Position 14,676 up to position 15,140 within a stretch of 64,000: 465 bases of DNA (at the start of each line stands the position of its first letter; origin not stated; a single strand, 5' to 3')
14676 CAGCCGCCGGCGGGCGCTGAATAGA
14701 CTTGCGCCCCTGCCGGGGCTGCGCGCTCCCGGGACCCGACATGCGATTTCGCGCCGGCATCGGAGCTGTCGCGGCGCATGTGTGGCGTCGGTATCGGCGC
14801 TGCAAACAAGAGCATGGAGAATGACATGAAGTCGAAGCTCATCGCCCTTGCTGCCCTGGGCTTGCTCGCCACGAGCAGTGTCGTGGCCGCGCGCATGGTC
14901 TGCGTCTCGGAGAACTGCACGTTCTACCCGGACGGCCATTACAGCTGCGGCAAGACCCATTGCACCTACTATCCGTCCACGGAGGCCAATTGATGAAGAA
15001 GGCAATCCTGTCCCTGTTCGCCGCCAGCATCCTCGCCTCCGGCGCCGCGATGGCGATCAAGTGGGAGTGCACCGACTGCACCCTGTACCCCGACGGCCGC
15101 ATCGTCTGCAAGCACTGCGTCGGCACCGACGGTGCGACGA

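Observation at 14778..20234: Triplet of Sec-signal 4-Cys mini-peptides leading an operon with a CPxC periplasmic protein and a HlyD / ABC / double-FtsX exporter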

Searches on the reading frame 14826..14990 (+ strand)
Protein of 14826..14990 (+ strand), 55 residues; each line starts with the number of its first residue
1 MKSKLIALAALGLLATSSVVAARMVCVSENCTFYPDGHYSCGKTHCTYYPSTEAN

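Call 3: search_protein_families(library=pfam, proteins=[window:14826-14990:+], max_evalue=1)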
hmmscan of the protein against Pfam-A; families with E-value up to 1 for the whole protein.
window:14826-14990:+ (55 aa): 1 family
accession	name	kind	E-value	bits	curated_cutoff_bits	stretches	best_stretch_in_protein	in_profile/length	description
PF13663.11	DUF4148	-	0.14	13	27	1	1-22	1-27/62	Domain of unknown function (DUF4148)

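Call 4: search_protein_families(library=ncbifam, proteins=[window:14826-14990:+], max_evalue=1)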
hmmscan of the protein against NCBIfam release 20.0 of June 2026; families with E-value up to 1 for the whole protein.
window:14826-14990:+ (55 aa): 0 families

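Call 8: find_homologous_proteins(query=A1, max_evalue=10)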
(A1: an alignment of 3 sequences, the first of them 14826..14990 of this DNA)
Query A1 (3 sequences) (55 aa, profile of the alignment): 4 proteins with E <= 10 among 18 candidates.
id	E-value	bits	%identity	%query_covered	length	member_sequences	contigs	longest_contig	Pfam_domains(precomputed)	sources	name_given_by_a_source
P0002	3.7e-26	108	37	84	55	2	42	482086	-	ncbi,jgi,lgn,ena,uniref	ncbi:hypothetical protein [Xenophilus sp.]|jgi:hypothetical protein|uniref:hypothetical protein n=1 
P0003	8.2e-26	107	45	75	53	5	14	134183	-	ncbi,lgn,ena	-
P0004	8.0e-23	98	100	100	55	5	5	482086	-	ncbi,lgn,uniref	ncbi:hypothetical protein [Xenophilus sp.]|uniref:hypothetical protein n=1 Tax=Xenophilus sp. TaxID=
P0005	1.9e-22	97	98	100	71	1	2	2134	-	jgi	jgi:hypothetical protein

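Call 30: list_cluster_members(proteins=[window:14826-14990:+, window:14993-15157:+, window:15171-15329:+, window:15408-15878:+, window:17868-20231:+, window:15892-17148:+])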
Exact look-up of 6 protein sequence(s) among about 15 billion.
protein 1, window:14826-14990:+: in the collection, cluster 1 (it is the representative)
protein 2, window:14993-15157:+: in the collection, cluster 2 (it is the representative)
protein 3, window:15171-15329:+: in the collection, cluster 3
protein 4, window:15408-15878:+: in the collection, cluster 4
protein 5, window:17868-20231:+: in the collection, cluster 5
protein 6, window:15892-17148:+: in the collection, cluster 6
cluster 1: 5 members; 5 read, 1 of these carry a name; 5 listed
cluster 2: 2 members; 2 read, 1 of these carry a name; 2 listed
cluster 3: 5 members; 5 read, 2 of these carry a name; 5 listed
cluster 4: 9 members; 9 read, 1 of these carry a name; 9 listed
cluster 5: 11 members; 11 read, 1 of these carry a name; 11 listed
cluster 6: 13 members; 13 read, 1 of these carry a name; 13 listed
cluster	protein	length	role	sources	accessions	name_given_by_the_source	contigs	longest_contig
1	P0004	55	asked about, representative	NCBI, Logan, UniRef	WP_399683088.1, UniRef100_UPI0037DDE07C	hypothetical protein [Xenophilus sp.] | hypothetical protein n=1 Tax=Xenophilus sp. TaxID=1873499 RepID=UPI0037DDE07C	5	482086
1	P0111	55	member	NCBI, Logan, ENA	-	-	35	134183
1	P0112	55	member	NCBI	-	-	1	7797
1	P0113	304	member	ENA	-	-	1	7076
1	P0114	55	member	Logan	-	-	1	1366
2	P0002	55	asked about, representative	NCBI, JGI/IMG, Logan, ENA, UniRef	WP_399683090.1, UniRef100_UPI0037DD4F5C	hypothetical protein [Xenophilus sp.] | hypothetical protein | hypothetical protein n=1 Tax=Xenophilus sp. TaxID=1873499 RepID=UPI0037DD4F5C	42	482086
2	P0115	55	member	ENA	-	-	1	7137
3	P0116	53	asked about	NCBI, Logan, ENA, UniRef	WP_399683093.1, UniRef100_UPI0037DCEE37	hypothetical protein [Xenophilus sp.] | hypothetical protein n=1 Tax=Xenophilus sp. TaxID=1873499 RepID=UPI0037DCEE37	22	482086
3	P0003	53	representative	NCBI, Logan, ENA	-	-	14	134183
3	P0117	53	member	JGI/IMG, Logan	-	hypothetical protein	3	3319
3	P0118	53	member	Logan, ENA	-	-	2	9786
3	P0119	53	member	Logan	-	-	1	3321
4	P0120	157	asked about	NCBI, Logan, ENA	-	-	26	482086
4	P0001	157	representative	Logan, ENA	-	-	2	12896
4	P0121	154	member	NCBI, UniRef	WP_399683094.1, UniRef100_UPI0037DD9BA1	hypothetical protein [Xenophilus sp.] | hypothetical protein n=1 Tax=Xenophilus sp. TaxID=1873499 RepID=UPI0037DD9BA1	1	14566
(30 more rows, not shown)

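Call 35: search_protein_representatives(alignment_id=A1)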
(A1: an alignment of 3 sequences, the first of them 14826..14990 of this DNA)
Query: 3 sequences, 52 profile positions. Proteins with E-value up to 0.001 (for the whole library): 37; up to 1e-10: 5; up to 1e-30: 0. The best 37 are listed.
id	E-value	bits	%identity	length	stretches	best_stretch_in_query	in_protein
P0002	1.2e-26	108.4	-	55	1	1-51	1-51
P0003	2.6e-26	107.3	-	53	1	1-52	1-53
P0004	2.6e-23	97.7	-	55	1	1-52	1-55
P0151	8.1e-14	67.3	-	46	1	1-44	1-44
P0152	3.0e-11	59.1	-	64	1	1-45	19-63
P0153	9.4e-09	51.1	-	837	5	27-38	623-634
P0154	1.6e-08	50.3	-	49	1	2-45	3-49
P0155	7.6e-08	48.1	-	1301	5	27-38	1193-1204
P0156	1.9e-07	46.8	-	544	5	28-38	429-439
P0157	2.6e-07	46.4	-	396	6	14-39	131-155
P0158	6.5e-07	45.1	-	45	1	1-42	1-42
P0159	6.8e-07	45.1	-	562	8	28-43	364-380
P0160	7.7e-07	44.9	-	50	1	5-46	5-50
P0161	1.2e-06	44.3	-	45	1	1-43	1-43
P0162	3.7e-06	42.7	-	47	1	1-42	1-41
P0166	1.2e-05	41.1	-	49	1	5-42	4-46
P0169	4.0e-05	39.4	-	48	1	7-42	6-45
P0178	2.5e-04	36.9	-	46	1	1-42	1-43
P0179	3.1e-04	36.6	-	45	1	1-42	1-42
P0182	4.5e-04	36.1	-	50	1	7-43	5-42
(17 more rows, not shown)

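Call 38: list_cluster_members(proteins=[P0151, P0152, P0154, P0158, P0161, P0162, P0166, P0169, P0178, P0179])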
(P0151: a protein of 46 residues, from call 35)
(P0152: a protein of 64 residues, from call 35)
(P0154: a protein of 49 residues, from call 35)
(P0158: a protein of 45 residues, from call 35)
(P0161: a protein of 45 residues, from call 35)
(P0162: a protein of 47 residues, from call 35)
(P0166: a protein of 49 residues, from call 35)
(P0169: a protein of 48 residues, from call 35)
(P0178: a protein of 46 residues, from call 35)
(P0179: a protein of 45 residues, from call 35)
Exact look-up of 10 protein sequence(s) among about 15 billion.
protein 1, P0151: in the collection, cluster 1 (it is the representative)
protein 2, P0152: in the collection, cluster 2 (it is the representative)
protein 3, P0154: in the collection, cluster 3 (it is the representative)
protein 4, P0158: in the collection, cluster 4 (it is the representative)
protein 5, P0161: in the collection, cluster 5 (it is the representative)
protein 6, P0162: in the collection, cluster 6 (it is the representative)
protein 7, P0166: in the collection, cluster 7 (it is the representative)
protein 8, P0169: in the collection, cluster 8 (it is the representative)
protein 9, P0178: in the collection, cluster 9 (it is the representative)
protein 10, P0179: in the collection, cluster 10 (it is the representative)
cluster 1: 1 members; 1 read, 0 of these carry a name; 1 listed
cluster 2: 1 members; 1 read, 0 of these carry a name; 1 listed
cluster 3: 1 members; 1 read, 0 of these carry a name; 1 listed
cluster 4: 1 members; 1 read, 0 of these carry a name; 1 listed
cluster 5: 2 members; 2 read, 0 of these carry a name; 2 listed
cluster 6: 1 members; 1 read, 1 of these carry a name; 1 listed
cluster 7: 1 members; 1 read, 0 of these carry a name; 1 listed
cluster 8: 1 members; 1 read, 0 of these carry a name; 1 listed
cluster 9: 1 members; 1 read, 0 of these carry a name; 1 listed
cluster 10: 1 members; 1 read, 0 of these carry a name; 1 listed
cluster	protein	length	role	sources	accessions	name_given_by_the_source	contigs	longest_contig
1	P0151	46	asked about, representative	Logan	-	-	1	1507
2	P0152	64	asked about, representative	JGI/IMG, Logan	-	-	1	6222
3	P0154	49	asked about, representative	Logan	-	-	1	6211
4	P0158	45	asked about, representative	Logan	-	-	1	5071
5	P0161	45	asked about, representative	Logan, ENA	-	-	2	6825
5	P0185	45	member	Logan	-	-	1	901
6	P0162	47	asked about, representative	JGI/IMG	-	hypothetical protein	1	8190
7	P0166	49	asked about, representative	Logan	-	-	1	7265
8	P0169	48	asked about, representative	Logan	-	-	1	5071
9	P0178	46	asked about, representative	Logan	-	-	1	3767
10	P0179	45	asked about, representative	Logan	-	-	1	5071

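Call 39: find_encoding_contigs(protein=P0151, flank=10000)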
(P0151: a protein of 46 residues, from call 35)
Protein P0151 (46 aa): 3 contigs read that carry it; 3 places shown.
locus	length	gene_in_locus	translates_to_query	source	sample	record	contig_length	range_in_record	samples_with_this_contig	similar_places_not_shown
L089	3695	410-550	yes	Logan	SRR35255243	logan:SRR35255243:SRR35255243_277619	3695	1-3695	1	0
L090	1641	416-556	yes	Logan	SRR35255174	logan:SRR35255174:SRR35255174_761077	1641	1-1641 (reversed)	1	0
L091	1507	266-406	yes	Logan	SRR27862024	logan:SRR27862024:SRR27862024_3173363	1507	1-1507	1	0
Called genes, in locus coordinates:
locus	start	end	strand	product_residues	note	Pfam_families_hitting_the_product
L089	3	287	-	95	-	?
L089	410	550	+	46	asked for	-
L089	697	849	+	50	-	-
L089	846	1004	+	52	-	-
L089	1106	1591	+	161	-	-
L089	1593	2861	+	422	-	-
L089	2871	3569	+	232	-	PF02463:SMC_N (faint), PF00005:ABC_tran, PF13304:AAA_21 (faint)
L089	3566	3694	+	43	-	?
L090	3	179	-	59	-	?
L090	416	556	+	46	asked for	-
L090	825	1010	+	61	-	-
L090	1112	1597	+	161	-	-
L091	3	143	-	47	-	?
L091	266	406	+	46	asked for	-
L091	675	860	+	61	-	-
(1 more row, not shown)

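Call 40: find_encoding_contigs(protein=P0158, flank=10000, max_places=3)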
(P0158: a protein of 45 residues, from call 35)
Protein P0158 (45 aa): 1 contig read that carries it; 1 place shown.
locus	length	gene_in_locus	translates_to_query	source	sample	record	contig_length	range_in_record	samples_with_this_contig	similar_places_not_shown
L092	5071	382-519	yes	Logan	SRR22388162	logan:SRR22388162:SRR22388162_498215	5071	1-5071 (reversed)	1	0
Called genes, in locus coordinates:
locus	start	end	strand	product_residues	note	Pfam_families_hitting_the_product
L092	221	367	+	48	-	-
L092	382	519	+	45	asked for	-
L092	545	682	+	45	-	-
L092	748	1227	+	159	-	-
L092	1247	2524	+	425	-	PF25973:BSH_CzcB (faint)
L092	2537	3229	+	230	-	PF00005:ABC_tran, PF13304:AAA_21 (weak)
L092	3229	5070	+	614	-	?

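Call 41: find_encoding_contigs(protein=P0162, flank=10000, max_places=3)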
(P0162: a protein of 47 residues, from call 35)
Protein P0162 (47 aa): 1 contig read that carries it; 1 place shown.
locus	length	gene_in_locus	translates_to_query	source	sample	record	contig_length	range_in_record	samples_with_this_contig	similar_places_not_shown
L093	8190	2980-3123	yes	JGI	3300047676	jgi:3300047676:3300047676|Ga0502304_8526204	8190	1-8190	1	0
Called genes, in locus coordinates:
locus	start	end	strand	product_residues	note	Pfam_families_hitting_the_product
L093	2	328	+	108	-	?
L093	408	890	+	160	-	PF03073:TspO_MBR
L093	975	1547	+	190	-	PF08212:Lipocalin_2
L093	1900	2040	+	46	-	-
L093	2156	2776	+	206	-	-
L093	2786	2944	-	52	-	-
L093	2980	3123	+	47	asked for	-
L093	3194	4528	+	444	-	-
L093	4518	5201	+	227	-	PF00005:ABC_tran, PF13304:AAA_21 (faint)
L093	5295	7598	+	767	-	PF12704:MacB_PCD, PF02687:FtsX, PF12704:MacB_PCD (weak)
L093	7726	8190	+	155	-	?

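Call 42: find_encoding_contigs(protein=P0166, flank=10000, max_places=3)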
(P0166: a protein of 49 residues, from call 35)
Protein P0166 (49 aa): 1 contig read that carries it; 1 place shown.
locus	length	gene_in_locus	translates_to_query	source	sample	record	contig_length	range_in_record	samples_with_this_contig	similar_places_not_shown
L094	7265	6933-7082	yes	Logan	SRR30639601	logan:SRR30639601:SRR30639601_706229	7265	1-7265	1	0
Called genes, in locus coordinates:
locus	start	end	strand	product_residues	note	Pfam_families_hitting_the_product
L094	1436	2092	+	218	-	-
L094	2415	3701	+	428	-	PF25973:BSH_CzcB (weak)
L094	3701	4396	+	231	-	PF00005:ABC_tran, PF13304:AAA_21 (faint)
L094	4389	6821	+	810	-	PF12704:MacB_PCD (weak)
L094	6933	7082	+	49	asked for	-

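Call 43: find_encoding_contigs(protein=P0152, flank=10000, max_places=3)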
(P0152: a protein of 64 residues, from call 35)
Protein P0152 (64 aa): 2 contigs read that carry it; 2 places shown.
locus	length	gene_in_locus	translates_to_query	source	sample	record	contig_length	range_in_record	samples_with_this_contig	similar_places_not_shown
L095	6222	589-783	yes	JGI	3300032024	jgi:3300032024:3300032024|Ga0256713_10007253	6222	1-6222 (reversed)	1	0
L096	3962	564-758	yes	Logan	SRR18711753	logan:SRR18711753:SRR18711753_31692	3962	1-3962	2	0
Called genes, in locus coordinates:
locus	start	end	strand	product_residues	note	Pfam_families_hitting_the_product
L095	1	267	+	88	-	?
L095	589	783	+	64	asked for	-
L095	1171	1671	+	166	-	-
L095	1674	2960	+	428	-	PF25973:BSH_CzcB (weak)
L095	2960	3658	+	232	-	PF02463:SMC_N (weak), PF00005:ABC_tran, PF13304:AAA_21 (faint)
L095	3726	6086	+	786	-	PF12704:MacB_PCD, PF02687:FtsX, PF12704:MacB_PCD (weak)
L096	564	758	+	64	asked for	-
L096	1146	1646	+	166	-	-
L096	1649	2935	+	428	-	PF25973:BSH_CzcB (weak)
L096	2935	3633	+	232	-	PF02463:SMC_N (weak), PF00005:ABC_tran, PF13304:AAA_21 (faint)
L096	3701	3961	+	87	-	?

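Call 44: find_encoding_contigs(protein=P0154, flank=10000, max_places=3)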
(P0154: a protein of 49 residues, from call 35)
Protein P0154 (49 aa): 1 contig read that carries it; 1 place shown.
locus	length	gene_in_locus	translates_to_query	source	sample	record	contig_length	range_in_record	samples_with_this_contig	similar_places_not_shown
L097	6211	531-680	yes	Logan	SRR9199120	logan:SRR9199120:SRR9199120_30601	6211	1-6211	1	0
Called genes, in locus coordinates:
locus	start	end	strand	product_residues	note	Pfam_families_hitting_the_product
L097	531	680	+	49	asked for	-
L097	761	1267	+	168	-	-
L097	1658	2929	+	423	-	PF25919:BSH_CusB (faint), PF25973:BSH_CzcB (weak)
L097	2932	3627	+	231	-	PF02463:SMC_N (weak), PF13555:AAA_29 (faint), PF00005:ABC_tran, PF13304:AAA_21 (faint)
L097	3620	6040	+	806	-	PF12704:MacB_PCD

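Call 45: find_encoding_contigs(protein=P0161, flank=10000, max_places=3)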
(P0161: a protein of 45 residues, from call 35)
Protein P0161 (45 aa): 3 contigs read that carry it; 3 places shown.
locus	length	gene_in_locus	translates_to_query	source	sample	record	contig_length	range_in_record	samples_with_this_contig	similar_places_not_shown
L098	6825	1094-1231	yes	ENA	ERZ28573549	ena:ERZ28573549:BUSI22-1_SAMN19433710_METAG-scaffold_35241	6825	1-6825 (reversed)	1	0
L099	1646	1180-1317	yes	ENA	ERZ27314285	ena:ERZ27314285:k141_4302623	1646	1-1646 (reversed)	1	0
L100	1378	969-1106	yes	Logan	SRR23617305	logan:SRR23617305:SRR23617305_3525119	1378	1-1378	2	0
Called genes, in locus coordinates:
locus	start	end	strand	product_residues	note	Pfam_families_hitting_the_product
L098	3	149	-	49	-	?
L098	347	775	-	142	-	PF13560:HTH_31 (weak), PF01381:HTH_3, PF07022:Phage_CI_repr (weak)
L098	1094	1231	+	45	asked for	-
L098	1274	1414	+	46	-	-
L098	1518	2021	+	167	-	-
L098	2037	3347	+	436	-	PF25973:BSH_CzcB (faint)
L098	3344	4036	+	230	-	PF00005:ABC_tran, PF02463:SMC_N (faint), PF13304:AAA_21 (faint)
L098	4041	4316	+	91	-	-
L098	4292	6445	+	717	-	PF12704:MacB_PCD (weak), PF02687:FtsX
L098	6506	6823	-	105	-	?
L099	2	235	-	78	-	?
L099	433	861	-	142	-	PF13560:HTH_31 (weak), PF01381:HTH_3, PF07022:Phage_CI_repr (weak)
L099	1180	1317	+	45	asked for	-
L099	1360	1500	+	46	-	-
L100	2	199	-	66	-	?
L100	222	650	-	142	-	PF13560:HTH_31 (weak), PF01381:HTH_3, PF07022:Phage_CI_repr (weak)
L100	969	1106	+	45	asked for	-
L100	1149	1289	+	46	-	-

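Call 46: find_encoding_contigs(protein=P0182, flank=10000, max_places=3)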
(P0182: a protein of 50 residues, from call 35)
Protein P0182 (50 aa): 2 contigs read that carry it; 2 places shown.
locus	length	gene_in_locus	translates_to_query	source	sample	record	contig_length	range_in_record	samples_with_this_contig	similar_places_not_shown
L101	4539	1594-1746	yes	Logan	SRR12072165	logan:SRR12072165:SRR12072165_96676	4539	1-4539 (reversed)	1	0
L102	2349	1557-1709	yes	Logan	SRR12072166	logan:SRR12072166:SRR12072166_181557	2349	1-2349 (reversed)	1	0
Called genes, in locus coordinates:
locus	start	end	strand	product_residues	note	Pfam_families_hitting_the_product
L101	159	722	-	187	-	PF00665:rve, PF13333:rve_2 (weak)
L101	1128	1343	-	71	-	PF01527:HTH_Tnp_1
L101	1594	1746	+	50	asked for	-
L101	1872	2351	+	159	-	-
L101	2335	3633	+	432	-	PF25919:BSH_CusB (faint), PF25973:BSH_CzcB (weak)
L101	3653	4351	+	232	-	PF00005:ABC_tran, PF02463:SMC_N (weak), PF13304:AAA_21 (faint)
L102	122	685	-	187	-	PF00665:rve, PF13333:rve_2 (weak)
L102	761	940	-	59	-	-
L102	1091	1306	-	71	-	PF01527:HTH_Tnp_1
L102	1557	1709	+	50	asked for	-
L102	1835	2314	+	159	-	-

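Call 71: search_protein_families(library=pfam, proteins=[L098:6506-6823:-, L093:7726-8190:+, L095:1-267:+, L089:3-287:-, L098:347-772:-], max_evalue=0.01)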
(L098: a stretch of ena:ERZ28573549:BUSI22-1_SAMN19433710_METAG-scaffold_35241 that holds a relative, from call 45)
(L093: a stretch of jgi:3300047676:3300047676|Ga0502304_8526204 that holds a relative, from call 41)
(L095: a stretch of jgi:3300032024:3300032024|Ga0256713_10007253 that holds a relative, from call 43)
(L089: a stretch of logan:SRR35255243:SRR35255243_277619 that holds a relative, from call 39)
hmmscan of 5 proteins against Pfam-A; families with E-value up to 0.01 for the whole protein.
L098:6506-6823:- (105 aa): 1 family
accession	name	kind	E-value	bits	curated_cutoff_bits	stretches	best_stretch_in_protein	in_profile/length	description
PF01642.28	MM_CoA_mutase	-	2.6e-05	23.4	22.1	1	5-98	421-511/512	Methylmalonyl-CoA mutase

L093:7726-8190:+ (155 aa): 1 family
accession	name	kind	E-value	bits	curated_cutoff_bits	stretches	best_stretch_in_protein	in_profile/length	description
PF19578.4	DUF6090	-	0.001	19.3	23.5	1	21-143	1-123/182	Family of unknown function (DUF6090)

L095:1-267:+ (88 aa): 0 families

L089:3-287:- (95 aa): 1 family
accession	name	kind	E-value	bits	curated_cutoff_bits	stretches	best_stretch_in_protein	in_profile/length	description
PF07638.17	Sigma70_ECF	-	9.3e-09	35.9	21.1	1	43-95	2-55/185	ECF sigma factor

L098:347-772:- (141 aa): 11 families
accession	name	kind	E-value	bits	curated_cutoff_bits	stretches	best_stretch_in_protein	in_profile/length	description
PF01381.28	HTH_3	-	2.2e-12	47.3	23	1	8-62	2-55/55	Helix-turn-helix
PF07022.19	Phage_CI_repr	-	7.1e-07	29.9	22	1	17-68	14-63/65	Bacteriophage CI repressor helix-turn-helix domain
PF13560.12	HTH_31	-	6.6e-06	26.8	27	1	6-57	5-56/64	Helix-turn-helix domain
PF13384.12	HTH_23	-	0.00019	21.6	24.6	1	3-35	4-37/50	Homeodomain-like domain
PF13412.12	HTH_24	-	0.00064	19.7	21.9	1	12-33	14-35/48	Winged helix-turn-helix DNA-binding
PF13443.12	HTH_26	-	0.00079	20.1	22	1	13-60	8-55/63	Cro/C1-type HTH DNA-binding domain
PF12844.13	HTH_19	-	0.0012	19.1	30.2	1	5-66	2-62/64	Helix-turn-helix domain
PF15943.11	YdaS_toxin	-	0.0021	18.3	30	1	18-44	11-37/65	Bacterial toxin YdaS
PF08279.18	HTH_11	-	0.0036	17.6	25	1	14-32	13-32/55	HTH domain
PF14549.12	P22_Cro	-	0.0036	17.5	30.2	1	18-36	12-30/60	DNA-binding transcriptional regulator Cro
PF13404.12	HTH_AsnC-type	-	0.0048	17.1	27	0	12-33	14-35/42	AsnC-type helix-turn-helix domain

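Call 87: search_protein_families(library=ncbifam, proteins=[P0151, P0152, P0154, P0158, P0161, P0162, P0166, P0169, P0178, P0179], max_evalue=0.05)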
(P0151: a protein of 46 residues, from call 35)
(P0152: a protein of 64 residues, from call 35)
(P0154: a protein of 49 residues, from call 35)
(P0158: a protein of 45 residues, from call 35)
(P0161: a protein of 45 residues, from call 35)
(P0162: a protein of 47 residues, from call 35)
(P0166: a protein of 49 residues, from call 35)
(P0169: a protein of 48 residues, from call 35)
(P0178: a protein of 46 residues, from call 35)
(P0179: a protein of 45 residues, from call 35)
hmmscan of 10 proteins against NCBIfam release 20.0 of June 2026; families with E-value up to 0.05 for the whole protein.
P0151 (46 aa): 0 families

P0152 (64 aa): 0 families

P0154 (49 aa): 2 families
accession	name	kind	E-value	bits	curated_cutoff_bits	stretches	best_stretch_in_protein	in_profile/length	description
NF040942.2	hypo_ExtJ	equivalog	0.0042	17.5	52.5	1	3-46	1-42/77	selenite/tellurite reduction operon protein ExtJ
NF001645.0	PRK00420.1-2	equivalog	0.035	14.1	162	1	22-48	19-48/106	hypothetical protein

P0158 (45 aa): 0 families

P0161 (45 aa): 1 family
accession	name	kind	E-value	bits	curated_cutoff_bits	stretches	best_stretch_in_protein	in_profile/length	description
NF011771.0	PRK15228.1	exception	0.0031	17.4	328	1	1-43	1-43/165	SEF14 fimbria major subunit SefA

P0162 (47 aa): 0 families

P0166 (49 aa): 0 families

P0169 (48 aa): 1 family
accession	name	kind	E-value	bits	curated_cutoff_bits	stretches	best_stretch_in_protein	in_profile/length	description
NF001470.0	PRK00325.1-5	equivalog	0.0092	14.9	743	1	5-45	10-51/367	mannuronate-specific alginate lyase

P0178 (46 aa): 0 families

P0179 (45 aa): 3 families
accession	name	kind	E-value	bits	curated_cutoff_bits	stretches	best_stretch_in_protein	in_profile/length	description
NF041697.1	Shig_StxB_1a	exception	0.0088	16.2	204.3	1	1-22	1-22/89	Shiga toxin Stx1a subunit B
NF033793.0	peri_CopK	exception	0.018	15.1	123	1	1-24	1-24/88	periplasmic Cu(I)/Cu(II)-binding protein CopK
NF033659.0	Shiga_Stx1B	exception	0.027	14.6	175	1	1-41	1-34/89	Shiga toxin Stx1 subunit B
